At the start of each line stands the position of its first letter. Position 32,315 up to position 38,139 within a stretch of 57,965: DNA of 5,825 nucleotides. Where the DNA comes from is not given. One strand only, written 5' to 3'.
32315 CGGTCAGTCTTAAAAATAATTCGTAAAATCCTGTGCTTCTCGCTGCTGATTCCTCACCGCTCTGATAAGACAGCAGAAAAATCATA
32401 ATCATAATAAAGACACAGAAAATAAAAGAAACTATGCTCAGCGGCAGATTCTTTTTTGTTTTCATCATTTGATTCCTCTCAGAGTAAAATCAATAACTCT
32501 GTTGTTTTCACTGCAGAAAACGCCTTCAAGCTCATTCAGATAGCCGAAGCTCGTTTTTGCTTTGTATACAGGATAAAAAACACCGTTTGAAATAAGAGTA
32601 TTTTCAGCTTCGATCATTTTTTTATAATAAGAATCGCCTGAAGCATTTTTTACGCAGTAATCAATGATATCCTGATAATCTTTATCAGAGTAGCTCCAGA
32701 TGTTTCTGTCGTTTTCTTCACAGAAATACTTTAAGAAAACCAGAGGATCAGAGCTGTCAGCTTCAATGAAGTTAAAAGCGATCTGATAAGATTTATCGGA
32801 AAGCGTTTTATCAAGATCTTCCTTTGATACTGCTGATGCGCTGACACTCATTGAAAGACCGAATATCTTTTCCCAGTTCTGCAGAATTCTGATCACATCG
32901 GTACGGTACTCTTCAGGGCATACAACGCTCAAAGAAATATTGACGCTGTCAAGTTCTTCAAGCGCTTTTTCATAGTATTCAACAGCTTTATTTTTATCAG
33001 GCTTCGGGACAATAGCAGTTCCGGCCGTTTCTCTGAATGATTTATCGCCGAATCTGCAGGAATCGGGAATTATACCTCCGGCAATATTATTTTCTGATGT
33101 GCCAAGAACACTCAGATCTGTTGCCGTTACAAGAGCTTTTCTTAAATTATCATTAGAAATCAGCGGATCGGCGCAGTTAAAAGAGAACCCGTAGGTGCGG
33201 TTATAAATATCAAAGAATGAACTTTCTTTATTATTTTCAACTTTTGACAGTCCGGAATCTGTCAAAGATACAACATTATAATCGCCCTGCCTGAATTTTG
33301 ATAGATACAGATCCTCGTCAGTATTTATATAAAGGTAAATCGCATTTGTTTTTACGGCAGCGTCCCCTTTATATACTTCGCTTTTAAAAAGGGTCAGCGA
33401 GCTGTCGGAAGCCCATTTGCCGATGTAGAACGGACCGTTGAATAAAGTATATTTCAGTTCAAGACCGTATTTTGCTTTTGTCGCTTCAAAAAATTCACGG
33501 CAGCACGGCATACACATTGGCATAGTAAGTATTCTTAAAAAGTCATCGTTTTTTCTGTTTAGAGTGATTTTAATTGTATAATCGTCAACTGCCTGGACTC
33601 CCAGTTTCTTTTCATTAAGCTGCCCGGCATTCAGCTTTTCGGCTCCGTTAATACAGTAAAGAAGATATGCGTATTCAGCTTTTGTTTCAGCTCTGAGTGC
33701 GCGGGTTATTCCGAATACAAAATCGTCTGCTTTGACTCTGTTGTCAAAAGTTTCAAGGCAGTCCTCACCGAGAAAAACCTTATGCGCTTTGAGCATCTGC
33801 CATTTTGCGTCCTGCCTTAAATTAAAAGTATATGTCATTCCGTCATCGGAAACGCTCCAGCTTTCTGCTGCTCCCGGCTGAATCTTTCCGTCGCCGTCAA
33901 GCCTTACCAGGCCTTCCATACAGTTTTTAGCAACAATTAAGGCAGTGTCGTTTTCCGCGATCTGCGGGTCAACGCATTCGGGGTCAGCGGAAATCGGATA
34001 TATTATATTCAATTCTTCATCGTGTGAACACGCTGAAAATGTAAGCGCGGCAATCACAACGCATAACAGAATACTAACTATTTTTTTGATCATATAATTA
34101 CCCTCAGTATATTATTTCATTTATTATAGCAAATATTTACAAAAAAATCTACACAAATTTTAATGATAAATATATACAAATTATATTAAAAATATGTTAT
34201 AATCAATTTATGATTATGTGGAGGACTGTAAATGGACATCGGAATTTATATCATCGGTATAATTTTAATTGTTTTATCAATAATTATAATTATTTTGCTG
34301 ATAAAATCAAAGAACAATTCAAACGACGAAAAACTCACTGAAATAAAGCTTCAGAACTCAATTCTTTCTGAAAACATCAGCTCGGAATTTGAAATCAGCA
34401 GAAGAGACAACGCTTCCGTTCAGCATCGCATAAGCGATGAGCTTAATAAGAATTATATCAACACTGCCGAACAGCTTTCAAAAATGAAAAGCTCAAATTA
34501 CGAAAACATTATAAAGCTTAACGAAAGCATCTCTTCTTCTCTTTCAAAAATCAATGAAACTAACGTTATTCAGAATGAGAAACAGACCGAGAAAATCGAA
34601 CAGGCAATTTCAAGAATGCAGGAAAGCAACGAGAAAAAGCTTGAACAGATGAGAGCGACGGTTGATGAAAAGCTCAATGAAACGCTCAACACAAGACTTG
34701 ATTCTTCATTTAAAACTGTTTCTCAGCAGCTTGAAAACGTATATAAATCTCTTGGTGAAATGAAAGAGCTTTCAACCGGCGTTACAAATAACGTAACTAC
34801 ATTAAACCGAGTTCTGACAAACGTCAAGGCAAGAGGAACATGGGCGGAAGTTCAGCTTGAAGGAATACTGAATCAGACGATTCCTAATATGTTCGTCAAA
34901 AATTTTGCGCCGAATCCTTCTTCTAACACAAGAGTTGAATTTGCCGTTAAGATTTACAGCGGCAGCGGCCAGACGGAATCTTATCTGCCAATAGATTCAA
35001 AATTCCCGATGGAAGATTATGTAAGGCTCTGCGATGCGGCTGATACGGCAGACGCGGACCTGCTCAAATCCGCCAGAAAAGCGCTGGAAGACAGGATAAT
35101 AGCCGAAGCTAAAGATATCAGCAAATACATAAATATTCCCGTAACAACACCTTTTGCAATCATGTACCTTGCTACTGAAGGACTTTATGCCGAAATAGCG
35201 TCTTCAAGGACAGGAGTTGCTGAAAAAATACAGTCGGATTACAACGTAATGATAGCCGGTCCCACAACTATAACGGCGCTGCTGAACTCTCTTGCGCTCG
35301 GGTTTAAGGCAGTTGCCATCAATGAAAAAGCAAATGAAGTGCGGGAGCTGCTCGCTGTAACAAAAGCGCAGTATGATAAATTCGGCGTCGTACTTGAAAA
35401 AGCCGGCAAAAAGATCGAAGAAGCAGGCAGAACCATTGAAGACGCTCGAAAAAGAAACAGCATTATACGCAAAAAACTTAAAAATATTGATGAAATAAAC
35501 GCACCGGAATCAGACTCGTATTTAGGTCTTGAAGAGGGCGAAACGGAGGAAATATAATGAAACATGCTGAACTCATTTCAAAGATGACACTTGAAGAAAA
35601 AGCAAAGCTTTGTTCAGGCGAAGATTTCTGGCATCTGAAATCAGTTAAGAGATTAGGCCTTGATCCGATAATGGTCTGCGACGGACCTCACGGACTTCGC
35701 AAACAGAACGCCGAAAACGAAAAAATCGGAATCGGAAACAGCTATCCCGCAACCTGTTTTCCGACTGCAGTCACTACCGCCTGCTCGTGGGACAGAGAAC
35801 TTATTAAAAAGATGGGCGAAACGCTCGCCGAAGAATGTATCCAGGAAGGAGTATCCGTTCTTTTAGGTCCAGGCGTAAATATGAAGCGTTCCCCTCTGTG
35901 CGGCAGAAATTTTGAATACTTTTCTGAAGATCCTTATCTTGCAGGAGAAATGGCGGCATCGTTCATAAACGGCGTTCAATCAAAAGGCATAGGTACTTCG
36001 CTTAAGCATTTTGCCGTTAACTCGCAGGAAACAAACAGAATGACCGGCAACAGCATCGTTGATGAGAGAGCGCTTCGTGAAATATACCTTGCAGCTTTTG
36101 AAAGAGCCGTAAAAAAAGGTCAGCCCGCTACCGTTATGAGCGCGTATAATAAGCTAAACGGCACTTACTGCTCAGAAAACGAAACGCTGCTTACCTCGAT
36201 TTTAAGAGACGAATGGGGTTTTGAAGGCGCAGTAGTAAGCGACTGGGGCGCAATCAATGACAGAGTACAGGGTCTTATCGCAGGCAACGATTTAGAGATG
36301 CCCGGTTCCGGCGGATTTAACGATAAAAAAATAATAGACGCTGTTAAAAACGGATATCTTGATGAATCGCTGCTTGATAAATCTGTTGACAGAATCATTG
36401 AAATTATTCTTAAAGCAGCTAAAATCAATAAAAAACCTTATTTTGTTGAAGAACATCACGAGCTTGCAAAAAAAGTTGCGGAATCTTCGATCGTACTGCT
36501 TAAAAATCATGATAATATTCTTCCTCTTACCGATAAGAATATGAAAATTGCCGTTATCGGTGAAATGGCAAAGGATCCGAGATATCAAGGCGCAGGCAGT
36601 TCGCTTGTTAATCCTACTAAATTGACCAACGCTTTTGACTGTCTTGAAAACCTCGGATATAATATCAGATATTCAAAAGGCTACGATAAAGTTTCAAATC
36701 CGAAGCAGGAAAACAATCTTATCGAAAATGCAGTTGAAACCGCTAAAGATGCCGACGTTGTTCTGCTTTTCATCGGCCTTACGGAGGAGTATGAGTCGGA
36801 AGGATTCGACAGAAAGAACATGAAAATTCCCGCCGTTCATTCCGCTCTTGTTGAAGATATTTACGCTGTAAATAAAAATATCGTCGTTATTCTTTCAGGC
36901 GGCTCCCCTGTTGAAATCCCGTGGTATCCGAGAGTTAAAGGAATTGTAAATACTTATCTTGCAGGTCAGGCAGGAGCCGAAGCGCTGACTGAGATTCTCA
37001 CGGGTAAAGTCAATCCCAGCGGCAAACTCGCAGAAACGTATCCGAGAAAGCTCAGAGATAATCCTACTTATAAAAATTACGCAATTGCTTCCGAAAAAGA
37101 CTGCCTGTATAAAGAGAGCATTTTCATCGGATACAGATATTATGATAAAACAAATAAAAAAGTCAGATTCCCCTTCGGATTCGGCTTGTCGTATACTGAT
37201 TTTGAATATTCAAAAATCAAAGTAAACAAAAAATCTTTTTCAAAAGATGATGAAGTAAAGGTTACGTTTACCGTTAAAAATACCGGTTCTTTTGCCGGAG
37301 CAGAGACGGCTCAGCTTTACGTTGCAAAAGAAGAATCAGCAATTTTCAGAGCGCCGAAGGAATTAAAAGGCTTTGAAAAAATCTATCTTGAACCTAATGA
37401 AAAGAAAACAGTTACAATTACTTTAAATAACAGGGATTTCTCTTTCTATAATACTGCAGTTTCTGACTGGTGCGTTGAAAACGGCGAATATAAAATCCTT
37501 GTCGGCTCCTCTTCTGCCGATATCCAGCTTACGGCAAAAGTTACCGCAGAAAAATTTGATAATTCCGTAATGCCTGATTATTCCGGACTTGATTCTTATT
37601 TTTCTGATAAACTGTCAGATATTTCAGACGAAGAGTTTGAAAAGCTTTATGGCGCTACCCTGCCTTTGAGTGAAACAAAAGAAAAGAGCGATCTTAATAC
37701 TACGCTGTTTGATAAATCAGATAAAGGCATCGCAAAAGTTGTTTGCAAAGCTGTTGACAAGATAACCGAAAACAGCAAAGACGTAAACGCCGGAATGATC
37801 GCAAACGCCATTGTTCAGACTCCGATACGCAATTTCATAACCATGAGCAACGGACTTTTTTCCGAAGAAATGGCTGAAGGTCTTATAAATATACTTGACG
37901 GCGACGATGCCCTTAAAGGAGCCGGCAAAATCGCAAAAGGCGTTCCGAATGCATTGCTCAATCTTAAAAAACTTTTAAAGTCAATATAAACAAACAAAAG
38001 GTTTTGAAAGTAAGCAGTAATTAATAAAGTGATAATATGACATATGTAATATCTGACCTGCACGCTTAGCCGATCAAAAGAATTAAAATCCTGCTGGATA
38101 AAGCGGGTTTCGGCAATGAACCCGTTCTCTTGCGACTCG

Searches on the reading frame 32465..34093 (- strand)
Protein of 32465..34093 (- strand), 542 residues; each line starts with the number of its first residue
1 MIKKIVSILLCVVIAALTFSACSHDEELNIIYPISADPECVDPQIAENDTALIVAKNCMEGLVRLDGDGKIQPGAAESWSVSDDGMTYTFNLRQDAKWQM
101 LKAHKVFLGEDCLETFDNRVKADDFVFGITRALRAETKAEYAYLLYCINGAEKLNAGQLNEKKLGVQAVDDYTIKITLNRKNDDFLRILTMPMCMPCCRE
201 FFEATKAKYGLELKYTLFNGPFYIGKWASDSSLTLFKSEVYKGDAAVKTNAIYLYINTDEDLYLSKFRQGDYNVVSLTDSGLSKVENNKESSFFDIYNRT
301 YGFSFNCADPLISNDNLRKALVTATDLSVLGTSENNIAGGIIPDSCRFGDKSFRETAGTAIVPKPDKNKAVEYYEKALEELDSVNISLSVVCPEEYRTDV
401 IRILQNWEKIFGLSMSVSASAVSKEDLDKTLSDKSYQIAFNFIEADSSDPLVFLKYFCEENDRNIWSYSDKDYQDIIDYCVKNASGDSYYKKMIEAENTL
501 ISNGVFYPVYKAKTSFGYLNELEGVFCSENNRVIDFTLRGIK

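Call 43: search_protein_families(library=pfam, proteins=[window:32465-34093:-], max_evalue=0.0001)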
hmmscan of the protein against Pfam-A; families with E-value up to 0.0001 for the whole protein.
window:32465-34093:- (542 aa): 1 family
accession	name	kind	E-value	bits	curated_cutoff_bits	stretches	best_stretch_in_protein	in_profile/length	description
PF00496.27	SBP_bac_5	-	3.3e-42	145.4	32.4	1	70-461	1-364/368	Bacterial extracellular solute-binding proteins, family 5 Middle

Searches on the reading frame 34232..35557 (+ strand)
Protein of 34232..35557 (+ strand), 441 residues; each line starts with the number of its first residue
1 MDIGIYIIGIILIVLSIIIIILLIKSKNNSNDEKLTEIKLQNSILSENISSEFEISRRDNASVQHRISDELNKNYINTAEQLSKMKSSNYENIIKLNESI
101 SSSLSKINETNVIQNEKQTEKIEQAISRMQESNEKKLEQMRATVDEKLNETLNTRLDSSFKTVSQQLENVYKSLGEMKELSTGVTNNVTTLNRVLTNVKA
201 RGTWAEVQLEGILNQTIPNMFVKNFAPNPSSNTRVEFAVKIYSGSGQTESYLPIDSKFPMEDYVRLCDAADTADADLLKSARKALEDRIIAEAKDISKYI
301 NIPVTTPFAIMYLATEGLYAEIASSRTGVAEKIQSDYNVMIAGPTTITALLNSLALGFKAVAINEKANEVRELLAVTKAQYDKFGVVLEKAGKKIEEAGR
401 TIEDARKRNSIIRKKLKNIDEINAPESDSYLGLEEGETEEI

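Call 43: search_protein_families(library=pfam, proteins=[window:34232-35557:+], max_evalue=0.0001)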
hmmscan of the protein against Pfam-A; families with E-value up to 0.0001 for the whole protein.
window:34232-35557:+ (441 aa): 1 family
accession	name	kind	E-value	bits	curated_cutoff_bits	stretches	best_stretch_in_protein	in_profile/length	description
PF02646.22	RmuC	-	1.9e-65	221.3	26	1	135-427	1-289/291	RmuC family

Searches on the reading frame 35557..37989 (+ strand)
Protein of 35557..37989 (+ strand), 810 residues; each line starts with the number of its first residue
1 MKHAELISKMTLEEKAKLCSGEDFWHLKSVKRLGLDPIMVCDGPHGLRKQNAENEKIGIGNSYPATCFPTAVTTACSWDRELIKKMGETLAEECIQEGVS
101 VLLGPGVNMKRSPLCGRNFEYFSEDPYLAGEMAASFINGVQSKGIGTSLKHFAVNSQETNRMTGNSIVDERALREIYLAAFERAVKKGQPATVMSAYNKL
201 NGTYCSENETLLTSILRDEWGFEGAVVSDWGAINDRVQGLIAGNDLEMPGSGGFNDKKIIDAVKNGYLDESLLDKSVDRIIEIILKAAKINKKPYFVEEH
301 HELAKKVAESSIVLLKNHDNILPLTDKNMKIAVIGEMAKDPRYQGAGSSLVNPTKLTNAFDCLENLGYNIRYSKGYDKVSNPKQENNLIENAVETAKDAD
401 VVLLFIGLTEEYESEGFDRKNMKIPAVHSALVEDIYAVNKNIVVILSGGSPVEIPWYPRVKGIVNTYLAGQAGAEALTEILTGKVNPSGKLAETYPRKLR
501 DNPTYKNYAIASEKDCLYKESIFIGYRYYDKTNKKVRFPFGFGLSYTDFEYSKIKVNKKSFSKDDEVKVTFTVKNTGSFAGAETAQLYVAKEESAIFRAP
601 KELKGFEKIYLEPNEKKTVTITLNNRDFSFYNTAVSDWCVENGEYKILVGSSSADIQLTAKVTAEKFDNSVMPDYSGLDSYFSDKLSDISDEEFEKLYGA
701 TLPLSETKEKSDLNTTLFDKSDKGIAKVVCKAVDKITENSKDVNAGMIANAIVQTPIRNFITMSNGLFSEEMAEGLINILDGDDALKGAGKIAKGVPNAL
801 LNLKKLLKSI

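Call 43: search_protein_families(library=pfam, proteins=[window:35557-37989:+], max_evalue=0.0001)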
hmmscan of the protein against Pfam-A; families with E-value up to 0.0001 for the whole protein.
window:35557-37989:+ (810 aa): 3 families
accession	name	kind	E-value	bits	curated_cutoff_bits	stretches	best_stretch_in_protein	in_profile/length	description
PF01915.27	Glyco_hydro_3_C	-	8.4e-54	183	31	1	312-546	1-200/200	Glycosyl hydrolase family 3 C-terminal domain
PF00933.27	Glyco_hydro_3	-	6.7e-42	144.5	27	1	55-282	71-315/316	Glycosyl hydrolase family 3 N terminal domain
PF14310.12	Fn3-like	-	1.6e-25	89.5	25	1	583-653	1-71/71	Fibronectin type III-like domain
